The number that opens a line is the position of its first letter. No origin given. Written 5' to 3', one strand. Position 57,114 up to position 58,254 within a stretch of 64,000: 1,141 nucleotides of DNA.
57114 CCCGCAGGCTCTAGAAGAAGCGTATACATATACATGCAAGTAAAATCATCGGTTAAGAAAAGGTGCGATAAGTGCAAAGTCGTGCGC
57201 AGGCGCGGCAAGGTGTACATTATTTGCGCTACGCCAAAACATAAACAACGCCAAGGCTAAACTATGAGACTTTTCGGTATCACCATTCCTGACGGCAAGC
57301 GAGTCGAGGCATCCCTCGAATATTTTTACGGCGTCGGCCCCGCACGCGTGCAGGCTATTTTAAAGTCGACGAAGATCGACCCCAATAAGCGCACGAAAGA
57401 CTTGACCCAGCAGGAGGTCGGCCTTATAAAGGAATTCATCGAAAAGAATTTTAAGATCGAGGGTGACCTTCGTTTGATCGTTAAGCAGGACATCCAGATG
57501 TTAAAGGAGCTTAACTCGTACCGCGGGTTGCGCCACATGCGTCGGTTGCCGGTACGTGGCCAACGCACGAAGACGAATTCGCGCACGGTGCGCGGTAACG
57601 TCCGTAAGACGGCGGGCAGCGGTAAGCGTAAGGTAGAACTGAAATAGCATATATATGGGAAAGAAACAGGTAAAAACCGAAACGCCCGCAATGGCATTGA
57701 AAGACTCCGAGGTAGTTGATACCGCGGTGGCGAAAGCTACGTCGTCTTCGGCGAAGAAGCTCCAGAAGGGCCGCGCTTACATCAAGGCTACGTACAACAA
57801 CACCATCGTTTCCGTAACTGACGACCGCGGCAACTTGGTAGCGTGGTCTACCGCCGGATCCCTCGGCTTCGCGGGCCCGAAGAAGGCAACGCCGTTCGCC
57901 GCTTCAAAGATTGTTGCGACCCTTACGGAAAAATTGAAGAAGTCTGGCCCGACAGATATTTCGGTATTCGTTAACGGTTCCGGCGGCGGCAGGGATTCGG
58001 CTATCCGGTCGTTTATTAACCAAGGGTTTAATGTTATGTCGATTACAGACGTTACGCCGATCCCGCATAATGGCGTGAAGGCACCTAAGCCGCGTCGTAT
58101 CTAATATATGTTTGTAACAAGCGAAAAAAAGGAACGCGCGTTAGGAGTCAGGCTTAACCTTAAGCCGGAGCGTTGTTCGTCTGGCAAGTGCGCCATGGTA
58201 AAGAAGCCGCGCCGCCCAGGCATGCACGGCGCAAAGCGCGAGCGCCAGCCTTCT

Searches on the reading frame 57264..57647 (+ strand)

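Call 14: search_protein_families(library=pfam, proteins=[window:57264-57647:+], max_evalue=0.001)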
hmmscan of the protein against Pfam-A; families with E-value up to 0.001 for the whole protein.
window:57264-57647:+ (127 aa): 1 family
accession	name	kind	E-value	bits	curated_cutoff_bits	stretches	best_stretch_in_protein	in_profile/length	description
PF00416.27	Ribosomal_S13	-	8.9e-28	97.7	31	1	2-108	1-128/128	Ribosomal protein S13/S18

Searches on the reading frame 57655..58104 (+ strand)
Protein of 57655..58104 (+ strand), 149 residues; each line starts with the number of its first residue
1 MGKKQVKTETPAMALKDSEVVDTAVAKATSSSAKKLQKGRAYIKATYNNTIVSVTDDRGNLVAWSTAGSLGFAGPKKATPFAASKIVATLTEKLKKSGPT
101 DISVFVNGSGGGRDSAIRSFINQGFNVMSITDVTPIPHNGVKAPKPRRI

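Call 14: search_protein_families(library=pfam, proteins=[window:57655-58104:+], max_evalue=0.001)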
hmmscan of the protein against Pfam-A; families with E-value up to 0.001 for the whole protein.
window:57655-58104:+ (149 aa): 1 family
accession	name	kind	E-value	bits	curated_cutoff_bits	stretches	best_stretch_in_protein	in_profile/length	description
PF00411.24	Ribosomal_S11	-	4.6e-33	114.4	25.1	1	39-148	1-110/110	Ribosomal protein S11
